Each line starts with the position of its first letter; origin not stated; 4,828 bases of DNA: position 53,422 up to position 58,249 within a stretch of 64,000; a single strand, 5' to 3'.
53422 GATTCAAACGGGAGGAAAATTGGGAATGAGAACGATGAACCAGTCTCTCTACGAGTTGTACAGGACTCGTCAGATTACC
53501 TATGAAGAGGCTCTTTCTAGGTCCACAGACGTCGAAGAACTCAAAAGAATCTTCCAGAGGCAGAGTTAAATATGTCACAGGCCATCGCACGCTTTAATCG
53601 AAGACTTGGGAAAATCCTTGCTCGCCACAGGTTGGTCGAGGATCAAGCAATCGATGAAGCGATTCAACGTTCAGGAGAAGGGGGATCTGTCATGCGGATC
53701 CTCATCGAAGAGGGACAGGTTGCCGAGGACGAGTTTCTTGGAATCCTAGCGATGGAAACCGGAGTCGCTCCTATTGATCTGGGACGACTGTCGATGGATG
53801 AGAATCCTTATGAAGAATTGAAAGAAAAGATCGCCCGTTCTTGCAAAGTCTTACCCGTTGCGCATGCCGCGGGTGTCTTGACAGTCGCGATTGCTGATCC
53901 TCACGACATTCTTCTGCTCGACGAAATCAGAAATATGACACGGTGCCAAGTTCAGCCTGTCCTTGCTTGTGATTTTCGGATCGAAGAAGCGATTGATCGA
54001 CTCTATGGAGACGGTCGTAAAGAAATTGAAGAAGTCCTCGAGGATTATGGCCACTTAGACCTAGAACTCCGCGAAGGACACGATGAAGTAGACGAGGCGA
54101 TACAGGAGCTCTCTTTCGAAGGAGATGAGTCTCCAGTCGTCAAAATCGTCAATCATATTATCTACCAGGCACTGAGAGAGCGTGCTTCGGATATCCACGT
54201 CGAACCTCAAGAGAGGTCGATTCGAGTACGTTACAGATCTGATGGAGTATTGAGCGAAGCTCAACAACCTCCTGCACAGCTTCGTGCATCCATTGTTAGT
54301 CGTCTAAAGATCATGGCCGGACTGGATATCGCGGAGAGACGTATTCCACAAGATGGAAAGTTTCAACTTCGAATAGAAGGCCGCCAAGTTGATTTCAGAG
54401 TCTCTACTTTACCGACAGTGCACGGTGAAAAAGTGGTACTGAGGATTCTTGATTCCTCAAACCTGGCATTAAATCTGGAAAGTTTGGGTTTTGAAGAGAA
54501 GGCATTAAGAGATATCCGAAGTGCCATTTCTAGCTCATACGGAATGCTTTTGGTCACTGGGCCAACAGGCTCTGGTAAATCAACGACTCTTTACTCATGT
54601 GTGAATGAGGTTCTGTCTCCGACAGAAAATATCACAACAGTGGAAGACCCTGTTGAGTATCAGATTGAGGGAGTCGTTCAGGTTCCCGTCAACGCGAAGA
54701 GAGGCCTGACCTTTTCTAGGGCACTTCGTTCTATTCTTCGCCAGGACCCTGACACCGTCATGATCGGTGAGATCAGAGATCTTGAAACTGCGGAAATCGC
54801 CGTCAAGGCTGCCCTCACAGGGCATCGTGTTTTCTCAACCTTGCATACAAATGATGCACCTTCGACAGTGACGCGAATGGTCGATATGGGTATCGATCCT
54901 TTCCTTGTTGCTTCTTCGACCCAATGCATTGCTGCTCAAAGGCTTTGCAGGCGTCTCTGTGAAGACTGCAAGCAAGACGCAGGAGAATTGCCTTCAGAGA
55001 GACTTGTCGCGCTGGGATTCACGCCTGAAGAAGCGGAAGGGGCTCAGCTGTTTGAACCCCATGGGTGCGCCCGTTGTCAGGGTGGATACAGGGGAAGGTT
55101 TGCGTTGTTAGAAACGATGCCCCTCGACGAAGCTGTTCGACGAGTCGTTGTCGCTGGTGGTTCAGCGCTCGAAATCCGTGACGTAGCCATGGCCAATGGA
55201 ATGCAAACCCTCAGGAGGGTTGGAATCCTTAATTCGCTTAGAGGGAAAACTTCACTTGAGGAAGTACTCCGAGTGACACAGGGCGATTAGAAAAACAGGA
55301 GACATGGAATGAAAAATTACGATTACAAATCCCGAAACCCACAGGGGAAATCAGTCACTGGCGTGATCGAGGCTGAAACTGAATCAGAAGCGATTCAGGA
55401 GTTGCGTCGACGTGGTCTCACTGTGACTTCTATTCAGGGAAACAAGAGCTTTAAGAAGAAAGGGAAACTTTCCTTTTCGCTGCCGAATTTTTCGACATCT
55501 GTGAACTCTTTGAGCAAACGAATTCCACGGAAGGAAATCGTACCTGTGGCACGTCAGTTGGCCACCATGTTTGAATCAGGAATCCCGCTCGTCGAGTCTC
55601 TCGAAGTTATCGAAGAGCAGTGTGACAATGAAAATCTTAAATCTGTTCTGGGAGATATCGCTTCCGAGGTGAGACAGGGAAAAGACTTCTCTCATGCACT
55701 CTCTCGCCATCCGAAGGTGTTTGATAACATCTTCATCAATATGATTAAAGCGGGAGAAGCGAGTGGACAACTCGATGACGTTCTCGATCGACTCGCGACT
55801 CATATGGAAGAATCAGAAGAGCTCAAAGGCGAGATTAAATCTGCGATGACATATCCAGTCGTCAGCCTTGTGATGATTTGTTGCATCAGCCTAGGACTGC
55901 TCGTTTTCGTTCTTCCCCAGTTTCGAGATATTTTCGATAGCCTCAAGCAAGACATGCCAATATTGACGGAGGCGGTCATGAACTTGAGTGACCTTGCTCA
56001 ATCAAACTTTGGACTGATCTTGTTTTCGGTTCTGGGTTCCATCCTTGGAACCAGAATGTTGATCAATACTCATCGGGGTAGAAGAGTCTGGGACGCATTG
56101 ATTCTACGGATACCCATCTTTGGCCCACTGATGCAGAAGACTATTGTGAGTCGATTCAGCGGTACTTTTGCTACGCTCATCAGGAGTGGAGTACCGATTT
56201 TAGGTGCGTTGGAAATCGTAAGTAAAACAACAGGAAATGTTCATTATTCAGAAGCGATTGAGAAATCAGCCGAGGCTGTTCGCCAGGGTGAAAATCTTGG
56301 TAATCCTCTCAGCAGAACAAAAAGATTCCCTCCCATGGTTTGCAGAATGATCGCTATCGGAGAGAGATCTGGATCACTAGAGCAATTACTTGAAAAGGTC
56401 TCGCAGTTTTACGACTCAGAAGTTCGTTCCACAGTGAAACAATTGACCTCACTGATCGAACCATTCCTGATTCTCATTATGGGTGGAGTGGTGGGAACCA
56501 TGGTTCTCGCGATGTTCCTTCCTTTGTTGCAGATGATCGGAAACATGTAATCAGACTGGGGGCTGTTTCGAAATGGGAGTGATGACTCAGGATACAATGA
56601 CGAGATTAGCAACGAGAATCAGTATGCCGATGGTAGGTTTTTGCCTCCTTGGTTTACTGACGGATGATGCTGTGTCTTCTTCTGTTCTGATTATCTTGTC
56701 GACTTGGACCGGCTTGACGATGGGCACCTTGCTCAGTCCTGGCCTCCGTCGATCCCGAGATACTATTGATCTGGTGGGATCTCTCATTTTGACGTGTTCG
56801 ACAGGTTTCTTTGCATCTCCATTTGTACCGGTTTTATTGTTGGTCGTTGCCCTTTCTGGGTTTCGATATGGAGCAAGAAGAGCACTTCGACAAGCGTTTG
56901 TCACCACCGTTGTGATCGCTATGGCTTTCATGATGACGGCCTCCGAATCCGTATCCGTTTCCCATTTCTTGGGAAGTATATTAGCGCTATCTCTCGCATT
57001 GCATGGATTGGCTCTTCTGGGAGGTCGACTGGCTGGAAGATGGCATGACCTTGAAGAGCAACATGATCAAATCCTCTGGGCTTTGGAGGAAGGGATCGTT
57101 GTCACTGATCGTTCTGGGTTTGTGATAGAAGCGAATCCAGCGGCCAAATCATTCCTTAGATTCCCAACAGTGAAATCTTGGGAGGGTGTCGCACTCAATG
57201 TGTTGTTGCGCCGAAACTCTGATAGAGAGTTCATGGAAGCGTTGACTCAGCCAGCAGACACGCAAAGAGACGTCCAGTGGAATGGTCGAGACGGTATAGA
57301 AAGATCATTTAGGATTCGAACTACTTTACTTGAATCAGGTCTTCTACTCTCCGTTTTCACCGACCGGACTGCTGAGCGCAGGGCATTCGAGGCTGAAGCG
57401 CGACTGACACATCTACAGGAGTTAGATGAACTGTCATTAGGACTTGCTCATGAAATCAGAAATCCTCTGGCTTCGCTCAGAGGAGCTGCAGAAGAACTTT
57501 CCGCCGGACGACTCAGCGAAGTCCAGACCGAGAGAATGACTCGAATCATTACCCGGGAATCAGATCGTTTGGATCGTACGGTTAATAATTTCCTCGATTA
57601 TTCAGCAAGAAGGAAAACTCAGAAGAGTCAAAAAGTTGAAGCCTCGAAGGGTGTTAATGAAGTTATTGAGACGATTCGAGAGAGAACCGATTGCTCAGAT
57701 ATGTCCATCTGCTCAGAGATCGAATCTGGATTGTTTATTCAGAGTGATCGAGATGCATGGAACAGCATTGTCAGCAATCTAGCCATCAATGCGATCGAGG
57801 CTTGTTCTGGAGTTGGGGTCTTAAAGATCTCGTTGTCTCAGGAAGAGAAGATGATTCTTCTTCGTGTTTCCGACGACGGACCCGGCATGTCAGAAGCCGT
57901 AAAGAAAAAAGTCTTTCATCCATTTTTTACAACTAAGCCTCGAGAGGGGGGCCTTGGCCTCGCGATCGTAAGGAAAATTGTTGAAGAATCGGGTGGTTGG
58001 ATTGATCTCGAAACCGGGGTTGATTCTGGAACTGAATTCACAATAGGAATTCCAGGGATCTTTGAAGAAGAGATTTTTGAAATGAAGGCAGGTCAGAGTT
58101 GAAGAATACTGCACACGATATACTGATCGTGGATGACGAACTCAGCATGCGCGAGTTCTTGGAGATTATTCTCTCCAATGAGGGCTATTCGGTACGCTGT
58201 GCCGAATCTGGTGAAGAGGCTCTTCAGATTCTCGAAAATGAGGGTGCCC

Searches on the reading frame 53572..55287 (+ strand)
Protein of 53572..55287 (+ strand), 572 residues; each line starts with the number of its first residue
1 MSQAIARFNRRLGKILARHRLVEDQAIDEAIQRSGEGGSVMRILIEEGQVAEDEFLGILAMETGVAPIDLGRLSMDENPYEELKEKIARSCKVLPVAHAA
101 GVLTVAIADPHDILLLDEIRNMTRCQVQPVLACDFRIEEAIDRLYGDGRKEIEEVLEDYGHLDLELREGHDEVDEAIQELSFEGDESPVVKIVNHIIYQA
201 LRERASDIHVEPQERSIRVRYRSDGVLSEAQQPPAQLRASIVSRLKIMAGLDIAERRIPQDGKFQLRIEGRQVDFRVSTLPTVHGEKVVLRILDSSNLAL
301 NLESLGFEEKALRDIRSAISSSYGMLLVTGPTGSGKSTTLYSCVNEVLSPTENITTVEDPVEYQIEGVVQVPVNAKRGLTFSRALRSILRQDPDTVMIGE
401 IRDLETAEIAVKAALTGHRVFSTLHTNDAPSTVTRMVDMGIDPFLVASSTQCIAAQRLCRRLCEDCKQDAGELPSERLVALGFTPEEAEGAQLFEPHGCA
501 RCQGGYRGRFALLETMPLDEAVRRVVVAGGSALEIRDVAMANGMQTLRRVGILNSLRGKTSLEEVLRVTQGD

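Call 8: search_protein_families(library=ncbifam, proteins=[window:53572-55287:+], max_evalue=0.1)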
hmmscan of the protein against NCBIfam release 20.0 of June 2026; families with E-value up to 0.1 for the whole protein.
window:53572-55287:+ (572 aa): 36 families (the best 25 are shown)
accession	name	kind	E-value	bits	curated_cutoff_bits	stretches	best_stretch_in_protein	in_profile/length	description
TIGR02538.1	type_IV_pilB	equivalog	2.5e-198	660.3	675.65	1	12-570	2-563/564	type IV-A pilus assembly ATPase PilB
TIGR02533.1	type_II_gspE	equivalog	4e-172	573.2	630.25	1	83-569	4-486/486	type II secretion system ATPase GspE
NF007755.0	PRK10436.1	equivalog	1.7e-138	462.2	617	1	86-569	12-459/465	type II secretion system protein GspE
NF053534.1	T4PilAsmATPsTfpB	equivalog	3.9e-126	421.8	850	1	58-569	71-582/584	type IV pilus assembly ATPase TfpB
NF041000.1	ATPase_ComGA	equivalog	2.3e-77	259.6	300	1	195-459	2-265/267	competence type IV pilus ATPase ComGA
TIGR01420.1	pilT_fam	subfamily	7.4e-48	163.5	319.1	1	194-439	3-242/343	PilT/PilU family type 4a pilus ATPase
TIGR02525.1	plasmid_TraJ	equivalog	5.8e-24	84.8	368.3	1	288-439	120-272/372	plasmid transfer ATPase TraJ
TIGR02524.1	dot_icm_DotB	equivalog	5.1e-20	72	463.3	1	314-438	125-258/358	Dot/Icm type IV secretion system ATPase DotB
TIGR02782.1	TrbB_P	equivalog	4e-15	55.9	304.55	1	311-437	125-253/303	P-type conjugative transfer ATPase TrbB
NF010407.0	PRK13833.1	subfamily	2.2e-14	53.6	499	1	309-438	131-261/323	conjugal transfer protein TrbB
NF058587.1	archaellum_moto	equivalog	2.8e-14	52.7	550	1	326-439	278-396/527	archaellum flagellar ATPase motor FlaI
TIGR03819.1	heli_sec_ATPase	hypoth_equivalog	3.3e-14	52.8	373.15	1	280-441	134-302/340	TadA family conjugal transfer-associated ATPase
TIGR02788.1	VirB11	equivalog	1.1e-13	51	249.95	1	315-439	137-265/308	P-type DNA transfer ATPase VirB11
NF010469.0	PRK13894.1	subfamily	1.3e-12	47.7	508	1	315-437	142-265/320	conjugal transfer ATPase TrbB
NF012033.0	PRK15489.1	equivalog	7.1e-10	37.7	537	1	3-168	484-650/703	glycosyl transferase family protein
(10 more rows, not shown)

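Call 9: search_protein_families(library=pfam, proteins=[window:53572-55287:+], max_evalue=0.1)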
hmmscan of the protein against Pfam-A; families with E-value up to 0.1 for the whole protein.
window:53572-55287:+ (572 aa): 15 families
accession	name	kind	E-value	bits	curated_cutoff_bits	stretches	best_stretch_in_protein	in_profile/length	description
PF00437.27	T2SSE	-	2.6e-139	464.4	24.9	1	185-567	4-370/370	Type II/IV secretion system protein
PF05157.20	MshEN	-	1.6e-19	70.1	23.1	1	64-149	2-88/90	MshEN domain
PF13191.12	AAA_16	-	7.8e-05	23.7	32.6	1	312-410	12-103/167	AAA ATPase domain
PF13555.12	AAA_29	-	0.001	19.2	27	1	323-352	22-50/61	P-loop containing region of AAA domain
PF13173.12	AAA_14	-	0.0012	19.3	27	1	325-416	4-86/129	AAA domain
PF25199.1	nSTAND_NTPase5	-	0.0015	18.8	34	1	309-359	26-78/145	Novel STAND NTPase 5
PF13401.12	AAA_22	-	0.0034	18.1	27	1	322-348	4-30/130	AAA domain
PF20720.3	nSTAND3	-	0.019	15.1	27.2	1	310-360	5-54/155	Novel STAND NTPase 3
PF13086.12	AAA_11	-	0.03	14.5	27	1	309-350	4-44/257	AAA domain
PF01637.24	ATPase_2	-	0.035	14.3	33.2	1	309-350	5-47/225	ATPase domain predominantly from Archaea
PF13604.12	AAA_30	-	0.051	13.8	27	0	315-343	10-38/191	AAA domain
PF01078.27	Mg_chelatase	-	0.052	13.4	20.3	0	312-404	12-97/207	Magnesium chelatase, subunit ChlI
PF01443.25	Viral_helicase1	-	0.075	13.3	21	0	327-411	2-78/228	Viral superfamily 1 RNA helicase core domain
PF00005.33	ABC_tran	-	0.081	14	25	0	325-355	13-42/137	ABC transporter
PF13476.12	AAA_23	-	0.095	13.8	27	0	322-340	18-36/201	AAA domain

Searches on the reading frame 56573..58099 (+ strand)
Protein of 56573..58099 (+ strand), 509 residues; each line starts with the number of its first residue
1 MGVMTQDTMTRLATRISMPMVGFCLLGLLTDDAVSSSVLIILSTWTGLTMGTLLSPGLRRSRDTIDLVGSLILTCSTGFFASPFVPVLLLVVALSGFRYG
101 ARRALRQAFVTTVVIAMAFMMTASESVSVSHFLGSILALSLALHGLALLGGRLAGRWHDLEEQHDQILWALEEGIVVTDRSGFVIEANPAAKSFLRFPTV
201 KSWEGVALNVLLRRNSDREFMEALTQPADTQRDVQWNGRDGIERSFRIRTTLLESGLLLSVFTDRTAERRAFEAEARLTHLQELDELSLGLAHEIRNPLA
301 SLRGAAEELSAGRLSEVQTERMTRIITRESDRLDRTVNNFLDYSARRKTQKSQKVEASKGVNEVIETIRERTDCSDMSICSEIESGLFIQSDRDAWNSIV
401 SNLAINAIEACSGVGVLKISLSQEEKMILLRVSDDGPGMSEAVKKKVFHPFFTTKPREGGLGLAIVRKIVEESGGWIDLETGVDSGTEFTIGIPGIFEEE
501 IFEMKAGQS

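Call 59: search_protein_families(library=pfam, proteins=[window:56573-58099:+], max_evalue=0.0001)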
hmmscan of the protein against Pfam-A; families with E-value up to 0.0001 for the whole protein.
window:56573-58099:+ (509 aa): 5 families
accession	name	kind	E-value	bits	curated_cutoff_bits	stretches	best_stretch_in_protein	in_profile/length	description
PF02518.31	HATPase_c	-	4.3e-21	75.9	26.4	1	392-494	2-108/111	Histidine kinase-, DNA gyrase B-, and HSP90-like ATPase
PF00512.31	HisKA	-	1.9e-13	50.7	26.9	1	286-344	4-61/66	His Kinase A (phospho-acceptor) domain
PF14501.12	HATPase_c_5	-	3.2e-08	33.8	22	1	398-481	8-90/102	GHKL domain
PF00989.32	PAS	-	1.1e-05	25.8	22.6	1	165-234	4-72/113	PAS fold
PF13581.12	HATPase_c_2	-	7.8e-05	23.1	27.4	0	401-472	37-111/127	Histidine kinase-like ATPase domain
